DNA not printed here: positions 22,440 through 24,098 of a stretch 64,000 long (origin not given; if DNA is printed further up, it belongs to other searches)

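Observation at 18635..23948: GntR-linked module of three Tat-exported proteins: TIM-barrel isomerase-like, C_GCAxxG_C_C-cytochrome fusion and Gfo/Idh/MocA dehydrogenase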

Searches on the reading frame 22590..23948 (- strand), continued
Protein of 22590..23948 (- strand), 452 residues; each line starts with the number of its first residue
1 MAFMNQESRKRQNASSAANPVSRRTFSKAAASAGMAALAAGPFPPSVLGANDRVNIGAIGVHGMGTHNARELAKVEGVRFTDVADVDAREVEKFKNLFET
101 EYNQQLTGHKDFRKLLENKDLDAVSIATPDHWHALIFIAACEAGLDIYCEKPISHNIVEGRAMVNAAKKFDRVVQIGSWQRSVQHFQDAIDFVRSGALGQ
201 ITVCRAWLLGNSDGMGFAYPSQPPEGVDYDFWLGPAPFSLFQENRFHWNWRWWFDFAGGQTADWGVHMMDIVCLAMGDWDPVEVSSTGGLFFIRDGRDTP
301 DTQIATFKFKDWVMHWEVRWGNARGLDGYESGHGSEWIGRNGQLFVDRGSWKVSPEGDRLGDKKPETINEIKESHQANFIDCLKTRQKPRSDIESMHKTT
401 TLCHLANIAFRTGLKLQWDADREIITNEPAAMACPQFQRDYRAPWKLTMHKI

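Call 18: find_encoding_contigs(protein=P0122, flank=8000, max_places=4)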
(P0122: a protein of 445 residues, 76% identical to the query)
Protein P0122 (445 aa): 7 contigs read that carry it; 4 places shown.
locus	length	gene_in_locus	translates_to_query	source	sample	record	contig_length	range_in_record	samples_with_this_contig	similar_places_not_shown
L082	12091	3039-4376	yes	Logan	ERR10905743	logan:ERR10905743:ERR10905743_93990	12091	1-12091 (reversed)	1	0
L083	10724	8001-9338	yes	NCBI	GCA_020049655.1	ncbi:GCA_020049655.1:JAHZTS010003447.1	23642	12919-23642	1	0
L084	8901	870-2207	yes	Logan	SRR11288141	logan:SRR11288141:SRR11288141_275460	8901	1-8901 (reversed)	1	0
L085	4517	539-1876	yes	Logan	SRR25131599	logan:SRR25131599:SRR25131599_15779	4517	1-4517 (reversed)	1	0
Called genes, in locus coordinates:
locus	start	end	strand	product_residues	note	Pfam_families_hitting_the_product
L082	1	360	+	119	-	?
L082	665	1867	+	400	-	PF13439:Glyco_transf_4, PF13579:Glyco_trans_4_4, PF20706:GT4-conflict, PF00534:Glycos_transf_1, PF13692:Glyco_trans_1_4, PF13524:Glyco_trans_1_2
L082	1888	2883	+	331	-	PF00005:ABC_tran, PF13304:AAA_21, PF08352:oligo_HPY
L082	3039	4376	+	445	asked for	PF01408:GFO_IDH_MocA, PF22725:GFO_IDH_MocA_C3 (weak), PF19051:GFO_IDH_MocA_C2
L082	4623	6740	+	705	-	PF13089:PP_kinase_N, PF02503:PP_kinase, PF17941:PP_kinase_C_1, PF13091:PLDc_2 (faint), PF13090:PP_kinase_C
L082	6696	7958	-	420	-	PF00657:Lipase_GDSL (faint), PF13472:Lipase_GDSL_2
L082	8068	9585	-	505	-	PF02321:OEP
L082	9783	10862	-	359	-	PF01380:SIS (weak), PF10432:bact-PGI_C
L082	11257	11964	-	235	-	PF18433:DUF5610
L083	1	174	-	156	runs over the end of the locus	-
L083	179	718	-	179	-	-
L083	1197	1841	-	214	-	-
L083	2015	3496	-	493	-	PF02310:B12-binding, PF04055:Radical_SAM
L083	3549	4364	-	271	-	PF04893:Yip1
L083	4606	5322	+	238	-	PF00657:Lipase_GDSL, PF13472:Lipase_GDSL_2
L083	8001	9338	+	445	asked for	PF01408:GFO_IDH_MocA, PF22725:GFO_IDH_MocA_C3 (weak), PF19051:GFO_IDH_MocA_C2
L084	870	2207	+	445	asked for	PF01408:GFO_IDH_MocA, PF22725:GFO_IDH_MocA_C3 (weak), PF19051:GFO_IDH_MocA_C2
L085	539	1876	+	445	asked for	PF01408:GFO_IDH_MocA, PF22725:GFO_IDH_MocA_C3 (weak), PF19051:GFO_IDH_MocA_C2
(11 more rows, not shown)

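Call 19: find_encoding_contigs(protein=P0121, flank=8000, max_places=3)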
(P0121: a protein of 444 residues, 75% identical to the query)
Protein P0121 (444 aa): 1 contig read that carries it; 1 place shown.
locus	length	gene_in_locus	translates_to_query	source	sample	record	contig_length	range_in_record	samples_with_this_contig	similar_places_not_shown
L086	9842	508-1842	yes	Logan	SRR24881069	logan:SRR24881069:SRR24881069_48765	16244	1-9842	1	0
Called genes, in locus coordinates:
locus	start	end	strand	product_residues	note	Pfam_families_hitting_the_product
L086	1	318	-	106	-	?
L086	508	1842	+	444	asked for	PF01408:GFO_IDH_MocA, PF22725:GFO_IDH_MocA_C3 (faint), PF19051:GFO_IDH_MocA_C2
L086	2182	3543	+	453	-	PF01654:Cyt_bd_oxida_I, PF13442:Cytochrome_CBB3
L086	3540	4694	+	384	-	-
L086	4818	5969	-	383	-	PF01053:Cys_Met_Meta_PP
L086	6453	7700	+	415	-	PF28597:T2SSF_N, PF00482:T2SSF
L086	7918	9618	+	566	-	PF13625:Helicase_C_3, PF04851:ResIII, PF16203:ERCC3_RAD25_C, PF00271:Helicase_C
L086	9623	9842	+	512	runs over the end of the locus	PF13625:Helicase_C_3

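Call 20: find_encoding_contigs(protein=P0130, flank=8000, max_places=3)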
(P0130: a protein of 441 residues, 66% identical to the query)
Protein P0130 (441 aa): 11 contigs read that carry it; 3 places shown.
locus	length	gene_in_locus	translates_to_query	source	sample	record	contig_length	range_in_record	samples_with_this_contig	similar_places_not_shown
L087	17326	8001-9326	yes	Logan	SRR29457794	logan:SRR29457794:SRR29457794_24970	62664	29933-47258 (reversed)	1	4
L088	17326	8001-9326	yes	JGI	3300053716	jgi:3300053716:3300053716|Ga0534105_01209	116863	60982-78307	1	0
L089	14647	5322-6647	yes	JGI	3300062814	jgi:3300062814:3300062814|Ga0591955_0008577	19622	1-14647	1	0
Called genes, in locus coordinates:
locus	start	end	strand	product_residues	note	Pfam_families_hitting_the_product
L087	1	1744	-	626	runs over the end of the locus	PF13524:Glyco_trans_1_2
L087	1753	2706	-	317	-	PF01408:GFO_IDH_MocA, PF22725:GFO_IDH_MocA_C3, PF02894:GFO_IDH_MocA_C (weak)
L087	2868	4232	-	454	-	PF00817:IMS, PF11799:IMS_C, PF13438:DUF4113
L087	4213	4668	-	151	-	PF00717:Peptidase_S24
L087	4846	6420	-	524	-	PF13231:PMT_2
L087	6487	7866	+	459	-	PF12704:MacB_PCD, PF02687:FtsX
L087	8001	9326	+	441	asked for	PF01408:GFO_IDH_MocA, PF22725:GFO_IDH_MocA_C3 (weak), PF19051:GFO_IDH_MocA_C2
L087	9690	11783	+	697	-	PF13089:PP_kinase_N, PF02503:PP_kinase, PF17941:PP_kinase_C_1, PF13091:PLDc_2 (faint), PF13090:PP_kinase_C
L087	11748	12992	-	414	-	PF00657:Lipase_GDSL (faint), PF13472:Lipase_GDSL_2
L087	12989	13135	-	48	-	-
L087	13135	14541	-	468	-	PF00083:Sugar_tr, PF07690:MFS_1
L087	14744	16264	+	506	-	PF02321:OEP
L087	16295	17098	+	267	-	PF02405:MlaE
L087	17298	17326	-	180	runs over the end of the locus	PF07963:N_methyl (weak), PF08334:T2SSG (faint)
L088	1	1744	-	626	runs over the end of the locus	PF13524:Glyco_trans_1_2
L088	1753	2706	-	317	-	PF01408:GFO_IDH_MocA, PF22725:GFO_IDH_MocA_C3, PF02894:GFO_IDH_MocA_C (weak)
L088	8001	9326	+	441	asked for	PF01408:GFO_IDH_MocA, PF22725:GFO_IDH_MocA_C3 (weak), PF19051:GFO_IDH_MocA_C2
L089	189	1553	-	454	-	PF00817:IMS, PF11799:IMS_C, PF13438:DUF4113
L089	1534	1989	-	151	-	PF00717:Peptidase_S24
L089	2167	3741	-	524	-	PF13231:PMT_2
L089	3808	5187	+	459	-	PF12704:MacB_PCD, PF02687:FtsX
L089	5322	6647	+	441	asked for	PF01408:GFO_IDH_MocA, PF22725:GFO_IDH_MocA_C3 (weak), PF19051:GFO_IDH_MocA_C2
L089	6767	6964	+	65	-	-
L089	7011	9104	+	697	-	PF13089:PP_kinase_N, PF02503:PP_kinase, PF17941:PP_kinase_C_1, PF13091:PLDc_2 (faint), PF13090:PP_kinase_C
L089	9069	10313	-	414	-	PF00657:Lipase_GDSL (faint), PF13472:Lipase_GDSL_2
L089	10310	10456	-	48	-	-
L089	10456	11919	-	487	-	PF00083:Sugar_tr, PF07690:MFS_1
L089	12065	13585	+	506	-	PF02321:OEP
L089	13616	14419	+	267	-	PF02405:MlaE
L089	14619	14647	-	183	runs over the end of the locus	PF07963:N_methyl (weak), PF08334:T2SSG (faint)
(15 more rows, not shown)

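Call 34: find_related_loci(query=window:22590-23948:-, collection=metagenome_contigs, flank=8000)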
Query window:22590-23948:- (452 aa) in metagenome_contigs; peptide patterns used: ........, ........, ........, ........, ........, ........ (x = any residue, [..] = any of these).
39 stretches matched a pattern; 11 encode a relative of the query (tblastn E <= 1e-3); 11 distinct loci.
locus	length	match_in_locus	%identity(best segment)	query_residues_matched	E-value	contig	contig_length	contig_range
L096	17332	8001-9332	77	12-452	0e+0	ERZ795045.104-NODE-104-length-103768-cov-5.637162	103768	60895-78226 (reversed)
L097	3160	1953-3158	76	9-407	0e+0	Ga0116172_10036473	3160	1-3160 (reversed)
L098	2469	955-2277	39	12-444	2e-92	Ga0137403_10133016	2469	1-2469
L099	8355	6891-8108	40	48-444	2e-89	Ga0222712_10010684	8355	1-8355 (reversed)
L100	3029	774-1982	39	51-444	5e-89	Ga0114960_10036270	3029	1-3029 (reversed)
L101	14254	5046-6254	39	51-444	1e-87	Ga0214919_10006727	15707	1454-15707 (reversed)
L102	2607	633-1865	40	20-430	1e-89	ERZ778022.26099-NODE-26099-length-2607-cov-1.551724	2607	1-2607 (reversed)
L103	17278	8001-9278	39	20-444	3e-87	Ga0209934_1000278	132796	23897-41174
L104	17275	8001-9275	38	21-444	3e-86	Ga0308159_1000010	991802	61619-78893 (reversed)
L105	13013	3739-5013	38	21-444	3e-85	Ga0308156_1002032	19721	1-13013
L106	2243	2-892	41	152-444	2e-68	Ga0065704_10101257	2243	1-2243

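Call 70: search_protein_families(library=pfam, proteins=[L086:2182-3543:+, L086:3540-4694:+], max_evalue=0.001)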
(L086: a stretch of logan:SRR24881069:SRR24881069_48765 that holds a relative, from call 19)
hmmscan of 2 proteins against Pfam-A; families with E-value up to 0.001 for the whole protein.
L086:2182-3543:+ (453 aa): 3 families
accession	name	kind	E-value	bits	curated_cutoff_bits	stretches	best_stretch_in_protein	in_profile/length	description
PF01654.22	Cyt_bd_oxida_I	-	5.5e-17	61.9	26.2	1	17-210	6-203/418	Cytochrome bd terminal oxidase subunit I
PF13442.11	Cytochrome_CBB3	-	1.4e-08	35.4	27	1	363-427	5-68/68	Cytochrome C oxidase, cbb3-type, subunit III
PF00034.26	Cytochrom_C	-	0.00052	21.7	21.3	0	363-430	3-89/90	Cytochrome c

L086:3540-4694:+ (384 aa): 0 families
